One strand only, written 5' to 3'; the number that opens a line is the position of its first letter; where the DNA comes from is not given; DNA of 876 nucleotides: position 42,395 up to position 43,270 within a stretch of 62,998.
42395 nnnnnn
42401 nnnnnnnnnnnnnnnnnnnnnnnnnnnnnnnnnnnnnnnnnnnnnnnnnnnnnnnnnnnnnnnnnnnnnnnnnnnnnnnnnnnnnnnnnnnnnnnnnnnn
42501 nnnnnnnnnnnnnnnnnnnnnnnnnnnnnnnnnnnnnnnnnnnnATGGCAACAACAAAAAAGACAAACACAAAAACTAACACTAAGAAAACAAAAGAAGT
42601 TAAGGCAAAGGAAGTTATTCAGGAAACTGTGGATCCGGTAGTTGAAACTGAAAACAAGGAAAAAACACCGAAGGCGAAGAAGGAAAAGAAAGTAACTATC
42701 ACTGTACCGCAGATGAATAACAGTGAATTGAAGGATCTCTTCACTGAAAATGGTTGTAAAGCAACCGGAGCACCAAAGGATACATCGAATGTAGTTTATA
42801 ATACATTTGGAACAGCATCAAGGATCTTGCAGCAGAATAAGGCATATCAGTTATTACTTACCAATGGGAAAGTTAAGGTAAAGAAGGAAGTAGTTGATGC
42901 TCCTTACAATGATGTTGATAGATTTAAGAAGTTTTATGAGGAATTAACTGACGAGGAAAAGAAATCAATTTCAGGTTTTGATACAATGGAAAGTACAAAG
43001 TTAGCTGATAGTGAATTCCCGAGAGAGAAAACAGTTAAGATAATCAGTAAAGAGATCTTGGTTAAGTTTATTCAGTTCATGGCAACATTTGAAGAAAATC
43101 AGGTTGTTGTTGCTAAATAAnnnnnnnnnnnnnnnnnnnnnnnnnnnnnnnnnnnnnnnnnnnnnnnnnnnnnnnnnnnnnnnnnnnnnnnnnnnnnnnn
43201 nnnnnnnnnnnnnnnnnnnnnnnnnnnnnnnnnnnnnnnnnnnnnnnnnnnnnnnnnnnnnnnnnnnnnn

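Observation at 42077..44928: terS and terL separated by 2.85 kb holding three autonomous promoter-leader-gene-terminator cassettes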

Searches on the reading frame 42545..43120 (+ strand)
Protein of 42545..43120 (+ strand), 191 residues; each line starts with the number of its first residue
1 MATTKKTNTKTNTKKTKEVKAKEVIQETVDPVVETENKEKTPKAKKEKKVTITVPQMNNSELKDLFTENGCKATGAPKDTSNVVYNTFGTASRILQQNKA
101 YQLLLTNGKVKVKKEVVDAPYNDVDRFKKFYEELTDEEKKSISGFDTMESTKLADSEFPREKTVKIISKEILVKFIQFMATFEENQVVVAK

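Call 6: search_protein_families(library=pfam, proteins=[window:42545-43120:+], max_evalue=0.1)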
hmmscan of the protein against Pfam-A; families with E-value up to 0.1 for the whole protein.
window:42545-43120:+ (191 aa): 1 family
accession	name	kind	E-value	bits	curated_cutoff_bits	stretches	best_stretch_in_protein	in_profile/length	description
PF23821.1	DUF7191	-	0.067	13.6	27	0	111-136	14-39/64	Family of unknown function (DUF7191)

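Call 7: search_protein_families(library=phrogs, proteins=[window:42545-43120:+], max_evalue=0.01)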
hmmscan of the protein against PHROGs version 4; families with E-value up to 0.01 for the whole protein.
window:42545-43120:+ (191 aa): 0 families

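Call 26: find_homologous_proteins(query=window:42545-43120:+, max_evalue=0.001)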
Query window:42545-43120:+ (191 aa): 74 proteins with E <= 0.001 among 783 candidates.
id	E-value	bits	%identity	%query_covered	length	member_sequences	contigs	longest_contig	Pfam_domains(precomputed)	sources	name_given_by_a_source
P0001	5.8e-102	357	83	91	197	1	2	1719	-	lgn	-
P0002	2.2e-91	322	96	73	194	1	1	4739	-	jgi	jgi:hypothetical protein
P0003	2.2e-89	316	84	100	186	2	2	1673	-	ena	-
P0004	3.5e-79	283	93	71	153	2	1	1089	-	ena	-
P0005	4.5e-79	282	100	71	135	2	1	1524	-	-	-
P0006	3.2e-74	266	74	92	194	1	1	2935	-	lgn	-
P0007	6.1e-61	223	72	74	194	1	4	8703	-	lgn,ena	-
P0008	2.3e-53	199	58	98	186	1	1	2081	-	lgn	-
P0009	4.7e-52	194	57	98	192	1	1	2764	-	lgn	-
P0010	1.2e-50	190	62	81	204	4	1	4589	-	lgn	-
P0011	1.4e-50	190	65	73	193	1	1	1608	-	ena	-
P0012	5.2e-50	188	62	73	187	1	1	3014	-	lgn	-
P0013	5.7e-50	188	58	81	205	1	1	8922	-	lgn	-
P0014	1.5e-49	186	60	81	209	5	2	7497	-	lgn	-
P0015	1.9e-49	186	62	75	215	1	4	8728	-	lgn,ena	-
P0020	3.4e-48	182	57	84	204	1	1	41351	-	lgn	-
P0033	2.9e-46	175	56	98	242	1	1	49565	-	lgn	-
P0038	7.1e-46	174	55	94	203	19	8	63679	-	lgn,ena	-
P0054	8.1e-43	164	52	95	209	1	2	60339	-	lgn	-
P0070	8.3e-40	154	53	82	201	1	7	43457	-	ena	-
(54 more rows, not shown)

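Call 32: search_solved_structures(query=A1, max_evalue=10)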
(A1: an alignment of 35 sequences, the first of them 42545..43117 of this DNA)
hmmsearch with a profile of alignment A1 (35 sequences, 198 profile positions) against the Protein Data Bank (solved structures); distinct sequences matched with E-value up to 10: 8.
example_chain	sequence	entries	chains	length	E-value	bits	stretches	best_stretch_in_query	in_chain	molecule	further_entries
5dcy_A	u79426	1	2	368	1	12.2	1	118-154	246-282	Iridoid synthase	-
5coa_A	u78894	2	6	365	1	12.2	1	118-154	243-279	Iridoid synthase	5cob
5emh_A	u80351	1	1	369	1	12.2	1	118-154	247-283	Iridoid synthase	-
5df1_A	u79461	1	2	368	1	12.2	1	118-154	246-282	Iridoid synthase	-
5dcu_A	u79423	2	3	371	1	12.2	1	118-154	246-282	Iridoid synthase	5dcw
5dbf_A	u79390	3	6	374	1.1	12.2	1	118-154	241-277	Iridoid synthase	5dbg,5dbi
7wso_C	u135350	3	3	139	1.2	12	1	55-105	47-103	B-cell antigen receptor complex-associated protein beta chain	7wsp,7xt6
5wwo_A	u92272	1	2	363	4.2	10.2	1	115-143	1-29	Essential nuclear protein 1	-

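Call 33: find_encoding_contigs(protein=P0038, flank=6000, max_places=3)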
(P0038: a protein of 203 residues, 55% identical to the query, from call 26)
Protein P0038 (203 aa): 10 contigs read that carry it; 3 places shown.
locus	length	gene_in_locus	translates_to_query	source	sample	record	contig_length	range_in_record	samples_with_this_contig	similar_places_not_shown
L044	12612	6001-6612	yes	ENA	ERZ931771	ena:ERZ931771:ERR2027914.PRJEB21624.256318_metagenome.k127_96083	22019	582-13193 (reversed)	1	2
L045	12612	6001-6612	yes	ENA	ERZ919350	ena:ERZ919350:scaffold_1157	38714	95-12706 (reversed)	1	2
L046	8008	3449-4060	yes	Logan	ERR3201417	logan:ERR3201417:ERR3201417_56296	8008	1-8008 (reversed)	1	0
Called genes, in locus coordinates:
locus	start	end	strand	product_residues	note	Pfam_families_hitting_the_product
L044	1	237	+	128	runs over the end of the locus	-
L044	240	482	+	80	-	-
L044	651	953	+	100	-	-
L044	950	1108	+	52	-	-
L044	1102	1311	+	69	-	-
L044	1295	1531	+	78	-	-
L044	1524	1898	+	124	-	-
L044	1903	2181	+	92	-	-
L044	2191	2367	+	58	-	-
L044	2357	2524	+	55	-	-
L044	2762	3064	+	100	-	-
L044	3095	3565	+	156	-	PF24692:DUF7659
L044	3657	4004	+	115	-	-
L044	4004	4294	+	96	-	-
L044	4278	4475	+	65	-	-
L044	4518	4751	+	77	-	-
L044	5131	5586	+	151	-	PF03592:Terminase_2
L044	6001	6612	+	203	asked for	-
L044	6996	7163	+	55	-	-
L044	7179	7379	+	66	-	-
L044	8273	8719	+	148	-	-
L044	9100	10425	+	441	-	PF04466:Terminase_3, PF03237:Terminase_6N (weak), PF17288:Terminase_3C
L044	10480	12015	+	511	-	PF05133:SPP1_portal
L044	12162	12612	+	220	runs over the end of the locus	PF06810:Phage_scaffold, PF16326:ABC_tran_CTD (faint)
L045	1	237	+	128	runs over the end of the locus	-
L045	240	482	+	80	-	-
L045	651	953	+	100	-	-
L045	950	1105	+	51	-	-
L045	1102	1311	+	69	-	-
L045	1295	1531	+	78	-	-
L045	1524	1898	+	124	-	-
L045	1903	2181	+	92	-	-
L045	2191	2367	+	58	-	-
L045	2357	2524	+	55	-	-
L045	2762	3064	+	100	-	-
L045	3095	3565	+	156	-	PF24692:DUF7659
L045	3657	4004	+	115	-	-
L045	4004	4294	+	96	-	-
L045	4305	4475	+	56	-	-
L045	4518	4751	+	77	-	-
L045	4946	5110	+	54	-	-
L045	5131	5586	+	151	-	PF03592:Terminase_2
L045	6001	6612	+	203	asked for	-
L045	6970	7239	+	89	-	-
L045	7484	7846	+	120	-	-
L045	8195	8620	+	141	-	-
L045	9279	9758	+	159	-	-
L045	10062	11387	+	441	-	PF04466:Terminase_3, PF03237:Terminase_6N (weak), PF17288:Terminase_3C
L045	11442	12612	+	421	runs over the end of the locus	?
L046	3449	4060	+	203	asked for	-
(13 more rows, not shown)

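Call 34: find_encoding_contigs(protein=P0054, flank=6000, max_places=2)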
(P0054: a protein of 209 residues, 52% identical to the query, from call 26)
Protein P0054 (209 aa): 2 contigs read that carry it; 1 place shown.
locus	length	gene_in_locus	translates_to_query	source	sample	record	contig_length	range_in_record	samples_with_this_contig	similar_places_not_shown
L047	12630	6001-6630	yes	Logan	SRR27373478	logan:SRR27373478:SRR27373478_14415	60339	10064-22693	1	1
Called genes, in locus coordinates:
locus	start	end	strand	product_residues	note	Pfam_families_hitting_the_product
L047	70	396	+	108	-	-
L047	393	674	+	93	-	-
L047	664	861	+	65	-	-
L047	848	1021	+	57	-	PF19474:DUF6011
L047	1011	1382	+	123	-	-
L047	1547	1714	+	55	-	-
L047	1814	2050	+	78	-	-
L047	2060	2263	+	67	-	-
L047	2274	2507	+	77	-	-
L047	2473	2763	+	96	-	-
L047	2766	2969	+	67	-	-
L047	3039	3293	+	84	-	-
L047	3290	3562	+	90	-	-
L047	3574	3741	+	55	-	-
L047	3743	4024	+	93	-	-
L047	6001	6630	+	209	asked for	-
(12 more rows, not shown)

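Call 40: predict_structure(alignment_id=A1)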
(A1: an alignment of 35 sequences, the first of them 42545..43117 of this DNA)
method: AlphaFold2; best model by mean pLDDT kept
length: 191 residues; sequences in the alignment: 35
mean_pLDDT: 75.9   pTM: 0.67
mean pLDDT of the five models: 75.9, 75.9, 75.2, 74.5, 73.0
residues with pLDDT >= 90: 95; 70-90: 33; 50-70: 19; < 50: 44
segments of 3 or more residues with pLDDT < 50: 1-43
pLDDT, mean of each block of 10 residues (from residue 1): 41 31 34 38 54 90 96 92 92 94 91 84 94 96 88 58 93 97 83 38
secondary structure, 60 per line:
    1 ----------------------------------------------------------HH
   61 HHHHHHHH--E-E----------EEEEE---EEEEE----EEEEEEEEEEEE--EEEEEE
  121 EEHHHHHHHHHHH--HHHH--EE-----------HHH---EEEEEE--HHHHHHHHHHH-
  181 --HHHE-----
elements in order: H59-68 E84-88 E92-96 E101-112 E115-122 H123-133 H136-139 E161-166 H169-179

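Call 43: fold_search(model_id=the predicted structure, library=pdb)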
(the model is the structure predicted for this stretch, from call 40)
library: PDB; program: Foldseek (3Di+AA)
matches with E <= 10: 112; with E <= 0.001: 0
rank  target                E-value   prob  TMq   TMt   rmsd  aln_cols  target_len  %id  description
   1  6a28_A                1.4e+00  0.02  0.13  0.11  14.3       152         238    8  Crystal structure of PprA W183R mutant form 2 (released 2018-12-26)
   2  6mk7_MODEL_1_A        1.5e+00  0.06  0.19  0.25   7.7       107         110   11  Solution structure of the large extracellular loop of FtsX in Streptococcus pneumoniae (released 2019-02-13)
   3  6hee_A                1.5e+00  0.04  0.16  0.22  11.0       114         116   12  Crystal structure of Extracellular Domain 1 (ECD1) of FtsX from S. pneumonie in complex with undecyl-maltoside (released 2019-04-24)
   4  7r04_A                1.5e+00  0.02  0.13  0.02  12.9       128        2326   13  Neurofibromin in open conformation (released 2022-03-30)
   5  1knx_C                1.7e+00  0.03  0.10  0.07  11.3        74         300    9  HPr kinase/phosphatase from Mycoplasma pneumoniae (released 2002-12-31)
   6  5jlt_D                2.0e+00  0.18  0.35  0.56   5.3       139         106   14  The crystal structure of the bacteriophage T4 MotA C-terminal domain in complex with dsDNA reveals a novel protein-DNA (released 2017-05-03)
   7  2e2x_A                2.2e+00  0.02  0.13  0.11  13.8       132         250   14  Sec14 Homology Module of Neurofibromin in complex with phosphatitylethanolamine (released 2007-10-02)
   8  3p7z_A                2.3e+00  0.02  0.14  0.11  14.5       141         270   15  Crystal structure of the Neurofibromin Sec14-PH module containing the patient derived mutation I1584V (released 2010-12-08)
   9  1bwn_B                2.5e+00  0.01  0.12  0.14  14.1       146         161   11  PH DOMAIN AND BTK MOTIF FROM BRUTON'S TYROSINE KINASE MUTANT E41K IN COMPLEX WITH INS(1,3,4,5)P4 (released 1999-06-15)
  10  4nex_A                2.6e+00  0.02  0.15  0.17  16.0       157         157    8  Structure of the N-acetyltransferase domain of X. fastidiosa NAGS/K (released 2014-11-12)
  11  2p8t                  2.6e+00  0.01  0.12  0.12  13.7       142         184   10  Hypothetical protein PH0730 from Pyrococcus horikoshii OT3 (released 2007-04-24)
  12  4d4q_A                2.8e+00  0.03  0.12  0.08   7.8        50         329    8  Crystal Structure of Kti13/AtS1 (released 2015-01-14)
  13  9x86                  2.8e+00  0.02  0.12  0.10  15.8        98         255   12  Crystal Structure of dehydratase ApmL in Amipurimycin biosynthesis (released 2026-04-08)
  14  5ik2_H                2.8e+00  0.02  0.12  0.15  15.8       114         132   10  Caldalaklibacillus thermarum F1-ATPase (epsilon mutant) (released 2016-09-21)
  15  2d4q_B                2.8e+00  0.01  0.11  0.10  13.5       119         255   16  Crystal structure of the Sec-PH domain of the human neurofibromatosis type 1 protein (released 2006-03-07)
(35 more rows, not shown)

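Call 44: fold_search(model_id=the predicted structure, library=viral)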
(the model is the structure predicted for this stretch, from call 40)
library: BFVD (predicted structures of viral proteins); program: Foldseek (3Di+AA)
matches with E <= 10: 77; with E <= 0.001: 0
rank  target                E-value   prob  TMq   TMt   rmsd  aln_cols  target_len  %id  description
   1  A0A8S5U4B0            5.1e-01  0.25  0.29  0.30   9.7       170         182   15  Uncharacterized protein [Siphoviridae sp. ct6GI21]
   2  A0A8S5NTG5            6.2e-01  0.09  0.14  0.23   8.7        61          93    8  Uncharacterized protein [Siphoviridae sp. ctQ091]
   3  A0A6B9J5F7            7.5e-01  0.08  0.16  0.18  15.9       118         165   17  Uncharacterized protein [Vibrio phage vB_VchM_Kuja]
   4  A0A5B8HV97            8.5e-01  0.14  0.18  0.22   8.0        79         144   13  F-box domain-containing protein [Mimiviridae sp. ChoanoV1]
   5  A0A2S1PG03            9.0e-01  0.03  0.11  0.13  19.2       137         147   14  Uncharacterized protein [Pseudomonas phage 98PfluR60PP]
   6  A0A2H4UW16            9.6e-01  0.16  0.23  0.13   8.2        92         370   13  Protein kinase domain-containing protein [Bodo saltans virus]
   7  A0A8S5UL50            1.2e+00  0.06  0.12  0.27  12.4        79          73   10  Uncharacterized protein [Siphoviridae sp. ctICF6]
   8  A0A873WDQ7            1.2e+00  0.04  0.10  0.06  23.4       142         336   10  Uncharacterized protein [Streptomyces phage Sycamore]
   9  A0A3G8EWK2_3          1.6e+00  0.04  0.14  0.03  25.2       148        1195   15  Polyprotein [Sclerotium rolfsii endornavirus 1]
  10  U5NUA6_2              1.6e+00  0.03  0.17  0.04  20.5       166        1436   11  Polyprotein [Rhizoctonia cerealis alphaendornavirus 1]
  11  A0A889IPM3            1.7e+00  0.11  0.17  0.24  13.9       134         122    7  (no name in the UniProt tables at hand)
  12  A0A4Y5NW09            1.9e+00  0.10  0.16  0.14   6.7        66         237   14  (no name in the UniProt tables at hand)
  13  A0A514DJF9            2.2e+00  0.04  0.16  0.21  14.4       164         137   11  Lipoprotein [Corynebacterium phage StAB]
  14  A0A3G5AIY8            2.3e+00  0.02  0.09  0.06  29.8       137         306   12  Uncharacterized protein [Sylvanvirus sp.]
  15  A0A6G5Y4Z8            2.4e+00  0.13  0.11  0.34  10.9        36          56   19  (no name in the UniProt tables at hand)
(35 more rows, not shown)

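Call 87: find_related_loci(query=A1, collection=genome_contigs, flank=6000)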
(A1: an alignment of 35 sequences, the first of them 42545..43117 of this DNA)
Query A1 (191 aa) in genome_contigs; peptide patterns used: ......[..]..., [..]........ (x = any residue, [..] = any of these).
17 stretches matched a pattern, but none encodes a relative of the query by tblastn (E <= 1e-3).

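Call 88: find_related_loci(query=A1, collection=viral_contigs, flank=7000)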
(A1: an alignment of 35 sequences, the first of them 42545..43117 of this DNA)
Query A1 (191 aa) in viral_contigs; peptide patterns used: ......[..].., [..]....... (x = any residue, [..] = any of these).
44 stretches matched a pattern; 2 encode a relative of the query (tblastn E <= 1e-3); 2 distinct loci.
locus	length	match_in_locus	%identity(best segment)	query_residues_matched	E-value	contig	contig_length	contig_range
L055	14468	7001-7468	56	39-191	2e-52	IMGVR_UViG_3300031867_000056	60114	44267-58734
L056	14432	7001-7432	54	44-187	3e-49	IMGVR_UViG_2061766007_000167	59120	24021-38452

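Call 89: find_encoding_contigs(protein=P0033, flank=6000, max_places=1)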
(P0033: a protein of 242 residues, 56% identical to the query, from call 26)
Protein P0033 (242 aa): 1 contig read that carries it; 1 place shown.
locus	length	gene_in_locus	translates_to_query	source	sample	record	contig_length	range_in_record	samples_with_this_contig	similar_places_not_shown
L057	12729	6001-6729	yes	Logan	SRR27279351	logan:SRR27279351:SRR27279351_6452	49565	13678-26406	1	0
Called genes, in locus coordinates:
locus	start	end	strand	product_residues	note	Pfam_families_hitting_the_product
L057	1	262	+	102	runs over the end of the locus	-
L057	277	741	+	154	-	PF24692:DUF7659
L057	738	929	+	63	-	-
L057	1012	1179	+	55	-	-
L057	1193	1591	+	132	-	-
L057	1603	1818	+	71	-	-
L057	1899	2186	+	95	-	-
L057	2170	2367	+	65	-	-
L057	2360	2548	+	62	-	-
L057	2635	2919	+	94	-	-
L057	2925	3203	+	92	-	-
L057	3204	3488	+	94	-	-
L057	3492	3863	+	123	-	-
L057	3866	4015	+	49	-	-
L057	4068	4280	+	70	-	-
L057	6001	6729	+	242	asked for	-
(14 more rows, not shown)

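Call 90: find_encoding_contigs(protein=P0070, flank=6000, max_places=1)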
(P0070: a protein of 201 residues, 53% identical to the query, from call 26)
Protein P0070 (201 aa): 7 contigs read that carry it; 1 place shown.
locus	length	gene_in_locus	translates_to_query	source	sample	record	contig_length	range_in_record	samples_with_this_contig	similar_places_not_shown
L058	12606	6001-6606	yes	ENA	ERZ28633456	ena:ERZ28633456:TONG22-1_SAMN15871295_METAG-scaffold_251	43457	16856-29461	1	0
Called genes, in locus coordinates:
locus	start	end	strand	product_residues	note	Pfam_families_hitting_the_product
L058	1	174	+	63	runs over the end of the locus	-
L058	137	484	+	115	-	-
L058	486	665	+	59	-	-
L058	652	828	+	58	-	-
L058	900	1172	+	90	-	-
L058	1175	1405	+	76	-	-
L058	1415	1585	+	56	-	PF19474:DUF6011 (weak)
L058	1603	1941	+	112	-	-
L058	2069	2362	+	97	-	-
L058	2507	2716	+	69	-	-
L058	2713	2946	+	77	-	-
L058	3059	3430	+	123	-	-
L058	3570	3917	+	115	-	-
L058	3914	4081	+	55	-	-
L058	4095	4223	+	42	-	-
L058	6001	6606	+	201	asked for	-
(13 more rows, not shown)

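Call 91: find_encoding_contigs(protein=P0020, flank=6000, max_places=1)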
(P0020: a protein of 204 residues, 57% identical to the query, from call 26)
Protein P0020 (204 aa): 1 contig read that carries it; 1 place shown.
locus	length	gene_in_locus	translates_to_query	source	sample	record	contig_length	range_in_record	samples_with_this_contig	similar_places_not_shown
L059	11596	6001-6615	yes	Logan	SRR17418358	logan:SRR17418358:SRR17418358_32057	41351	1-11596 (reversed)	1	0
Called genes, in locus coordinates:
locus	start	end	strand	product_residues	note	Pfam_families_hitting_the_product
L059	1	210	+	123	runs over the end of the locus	-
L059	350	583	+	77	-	-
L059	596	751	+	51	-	-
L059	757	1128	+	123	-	-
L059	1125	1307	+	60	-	-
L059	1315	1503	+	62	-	-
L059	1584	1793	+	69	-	-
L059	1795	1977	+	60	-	-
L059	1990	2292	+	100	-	-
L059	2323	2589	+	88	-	-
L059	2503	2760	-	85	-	-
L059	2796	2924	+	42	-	-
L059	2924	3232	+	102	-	-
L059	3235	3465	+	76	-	-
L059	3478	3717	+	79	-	-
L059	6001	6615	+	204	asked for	-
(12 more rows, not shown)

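Call 96: search_protein_families(library=ncbifam, proteins=[window:42545-43117:+], max_evalue=0.5)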
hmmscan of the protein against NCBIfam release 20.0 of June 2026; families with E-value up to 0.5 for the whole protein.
window:42545-43117:+ (191 aa): 1 family
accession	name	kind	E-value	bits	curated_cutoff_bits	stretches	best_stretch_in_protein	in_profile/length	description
NF006215.0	PRK08343.1-1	equivalog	0.24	9.9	666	1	12-83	141-212/522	preprotein translocase subunit SecD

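Call 97: search_protein_families(library=phrogs, alignment_id=A1, max_evalue=0.1)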
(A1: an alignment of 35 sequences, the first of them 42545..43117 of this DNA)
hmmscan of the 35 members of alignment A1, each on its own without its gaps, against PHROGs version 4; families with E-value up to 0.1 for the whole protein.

A. member 1, window:42545-43117:+ (191 aa): 0 families

B. families by the number of members that match (of 35 scanned): 19 families
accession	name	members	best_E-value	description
phrog_24791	-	2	0.0097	-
phrog_34786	-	1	0.0011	-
phrog_30451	-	1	0.0027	-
phrog_6270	-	1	0.0097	-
phrog_19142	-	1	0.015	-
phrog_12817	-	1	0.017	transcriptional regulator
phrog_4171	-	1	0.018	RecT-like ssDNA annealing protein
phrog_10878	-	1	0.019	-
phrog_19900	-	1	0.027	-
phrog_10274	-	1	0.032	-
phrog_10764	-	1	0.035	-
phrog_12977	-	1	0.06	-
phrog_15744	-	1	0.07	-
phrog_15973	-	1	0.071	-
phrog_38038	-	1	0.074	-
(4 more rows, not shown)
